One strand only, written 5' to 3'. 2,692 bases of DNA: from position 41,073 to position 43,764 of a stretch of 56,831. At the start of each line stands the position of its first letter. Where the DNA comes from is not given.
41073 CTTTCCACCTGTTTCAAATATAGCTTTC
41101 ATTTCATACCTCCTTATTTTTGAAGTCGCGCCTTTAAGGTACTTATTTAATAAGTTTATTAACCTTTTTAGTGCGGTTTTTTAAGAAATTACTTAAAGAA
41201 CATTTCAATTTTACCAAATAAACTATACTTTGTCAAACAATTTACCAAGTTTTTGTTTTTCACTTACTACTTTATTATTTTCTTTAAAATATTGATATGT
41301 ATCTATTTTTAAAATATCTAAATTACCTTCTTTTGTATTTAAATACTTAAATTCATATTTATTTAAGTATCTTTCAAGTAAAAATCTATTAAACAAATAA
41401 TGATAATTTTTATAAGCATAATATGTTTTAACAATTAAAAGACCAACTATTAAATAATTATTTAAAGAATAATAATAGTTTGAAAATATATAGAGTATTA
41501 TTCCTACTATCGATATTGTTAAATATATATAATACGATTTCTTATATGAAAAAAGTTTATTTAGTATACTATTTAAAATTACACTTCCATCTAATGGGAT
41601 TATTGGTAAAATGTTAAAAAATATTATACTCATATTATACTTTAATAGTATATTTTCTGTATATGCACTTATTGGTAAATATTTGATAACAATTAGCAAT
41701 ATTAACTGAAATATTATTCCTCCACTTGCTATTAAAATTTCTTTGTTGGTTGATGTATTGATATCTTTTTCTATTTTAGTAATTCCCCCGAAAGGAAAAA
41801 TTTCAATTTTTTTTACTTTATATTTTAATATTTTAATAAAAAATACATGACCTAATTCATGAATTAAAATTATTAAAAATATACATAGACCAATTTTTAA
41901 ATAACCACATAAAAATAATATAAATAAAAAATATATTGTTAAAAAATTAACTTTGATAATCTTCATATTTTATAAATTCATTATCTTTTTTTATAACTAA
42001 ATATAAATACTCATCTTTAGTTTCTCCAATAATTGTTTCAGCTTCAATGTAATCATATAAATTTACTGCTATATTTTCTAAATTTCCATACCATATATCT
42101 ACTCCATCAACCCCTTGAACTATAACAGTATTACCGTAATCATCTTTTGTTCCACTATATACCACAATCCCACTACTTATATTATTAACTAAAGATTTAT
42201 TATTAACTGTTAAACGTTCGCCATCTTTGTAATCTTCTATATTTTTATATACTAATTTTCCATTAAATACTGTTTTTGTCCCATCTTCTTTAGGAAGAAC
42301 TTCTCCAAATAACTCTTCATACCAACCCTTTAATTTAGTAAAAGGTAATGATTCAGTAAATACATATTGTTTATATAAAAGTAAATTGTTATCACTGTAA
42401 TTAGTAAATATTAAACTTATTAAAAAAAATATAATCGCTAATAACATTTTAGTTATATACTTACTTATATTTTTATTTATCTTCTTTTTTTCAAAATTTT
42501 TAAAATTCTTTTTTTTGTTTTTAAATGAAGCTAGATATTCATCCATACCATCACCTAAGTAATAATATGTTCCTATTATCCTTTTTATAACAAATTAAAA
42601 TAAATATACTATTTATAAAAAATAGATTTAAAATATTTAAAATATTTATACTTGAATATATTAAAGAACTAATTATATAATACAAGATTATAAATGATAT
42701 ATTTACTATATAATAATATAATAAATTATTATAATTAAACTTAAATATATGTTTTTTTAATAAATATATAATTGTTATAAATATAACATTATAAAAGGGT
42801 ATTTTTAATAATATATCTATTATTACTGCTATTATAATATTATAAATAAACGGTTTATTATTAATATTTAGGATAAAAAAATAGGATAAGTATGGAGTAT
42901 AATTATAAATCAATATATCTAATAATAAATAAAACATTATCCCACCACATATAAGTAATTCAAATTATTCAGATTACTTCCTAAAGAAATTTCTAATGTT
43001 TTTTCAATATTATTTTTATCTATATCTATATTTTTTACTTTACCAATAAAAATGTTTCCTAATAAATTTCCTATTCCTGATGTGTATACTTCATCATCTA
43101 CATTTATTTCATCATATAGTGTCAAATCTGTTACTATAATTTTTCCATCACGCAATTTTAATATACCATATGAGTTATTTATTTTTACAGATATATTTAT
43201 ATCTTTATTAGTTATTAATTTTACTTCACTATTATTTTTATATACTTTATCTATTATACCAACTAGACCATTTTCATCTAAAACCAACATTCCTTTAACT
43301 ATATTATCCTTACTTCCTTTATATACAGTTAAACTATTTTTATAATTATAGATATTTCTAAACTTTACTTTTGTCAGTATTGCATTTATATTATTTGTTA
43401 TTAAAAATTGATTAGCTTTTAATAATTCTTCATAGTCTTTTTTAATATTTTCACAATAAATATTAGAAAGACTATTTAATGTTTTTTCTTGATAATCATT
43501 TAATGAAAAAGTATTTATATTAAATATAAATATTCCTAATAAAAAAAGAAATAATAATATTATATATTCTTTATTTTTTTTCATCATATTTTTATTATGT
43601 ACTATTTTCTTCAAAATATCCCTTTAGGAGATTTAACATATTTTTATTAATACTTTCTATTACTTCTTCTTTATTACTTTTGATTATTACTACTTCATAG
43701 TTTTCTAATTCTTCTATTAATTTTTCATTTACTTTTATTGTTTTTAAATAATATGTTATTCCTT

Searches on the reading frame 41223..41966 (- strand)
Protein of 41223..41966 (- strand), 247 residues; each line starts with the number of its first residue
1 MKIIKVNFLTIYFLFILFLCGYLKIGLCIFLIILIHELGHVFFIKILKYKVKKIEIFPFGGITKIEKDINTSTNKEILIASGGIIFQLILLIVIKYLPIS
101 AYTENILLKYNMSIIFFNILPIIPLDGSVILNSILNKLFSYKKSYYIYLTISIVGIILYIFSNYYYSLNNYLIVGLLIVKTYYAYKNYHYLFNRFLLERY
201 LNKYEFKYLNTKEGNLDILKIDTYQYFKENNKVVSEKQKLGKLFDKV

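Call 31: search_protein_families(library=pfam, proteins=[window:41223-41966:-], max_evalue=0.00001)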
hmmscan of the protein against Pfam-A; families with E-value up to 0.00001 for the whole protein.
window:41223-41966:- (247 aa): 1 family
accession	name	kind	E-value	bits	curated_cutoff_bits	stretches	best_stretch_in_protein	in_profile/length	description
PF02163.28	Peptidase_M50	-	8.7e-16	58.4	27.2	1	27-95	4-97/221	Peptidase family M50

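Call 73: search_protein_families(library=ncbifam, proteins=[window:41223-41966:-], max_evalue=0.001)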
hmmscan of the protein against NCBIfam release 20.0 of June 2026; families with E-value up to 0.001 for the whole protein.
window:41223-41966:- (247 aa): 0 families

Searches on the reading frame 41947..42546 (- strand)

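Call 31: search_protein_families(library=pfam, proteins=[window:41947-42546:-], max_evalue=0.00001)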
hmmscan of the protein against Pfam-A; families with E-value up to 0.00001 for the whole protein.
window:41947-42546:- (199 aa): 1 family
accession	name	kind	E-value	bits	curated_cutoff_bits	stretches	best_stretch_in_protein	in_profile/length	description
PF01551.29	Peptidase_M23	-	9.1e-10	39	28.7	1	108-178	4-74/96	Peptidase family M23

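Call 73: search_protein_families(library=ncbifam, proteins=[window:41947-42546:-], max_evalue=0.001)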
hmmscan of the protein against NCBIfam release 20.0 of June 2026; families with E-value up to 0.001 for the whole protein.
window:41947-42546:- (199 aa): 1 family
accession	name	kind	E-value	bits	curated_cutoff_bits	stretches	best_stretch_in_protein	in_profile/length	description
NF047755.1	LIC_10271_M23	exception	0.00019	21.3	180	1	115-190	125-201/207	LIC_10271 family cell wall hydrolase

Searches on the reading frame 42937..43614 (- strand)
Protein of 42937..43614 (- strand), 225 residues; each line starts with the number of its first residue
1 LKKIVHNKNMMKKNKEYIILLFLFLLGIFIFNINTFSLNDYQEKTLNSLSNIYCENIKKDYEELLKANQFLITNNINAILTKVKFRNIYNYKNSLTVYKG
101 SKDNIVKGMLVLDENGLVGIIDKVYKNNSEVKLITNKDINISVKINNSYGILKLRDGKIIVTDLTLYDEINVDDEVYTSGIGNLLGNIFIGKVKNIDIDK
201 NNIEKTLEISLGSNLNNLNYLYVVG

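Call 32: search_protein_families(library=pfam, proteins=[window:42937-43614:-], max_evalue=0.00001)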
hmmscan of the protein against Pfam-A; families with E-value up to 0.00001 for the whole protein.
window:42937-43614:- (225 aa): 1 family
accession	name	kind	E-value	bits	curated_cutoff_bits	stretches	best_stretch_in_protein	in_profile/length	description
PF04085.20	MreC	-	7.4e-31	107.3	28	1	86-224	4-146/147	Rod shape-determining protein MreC, barrel core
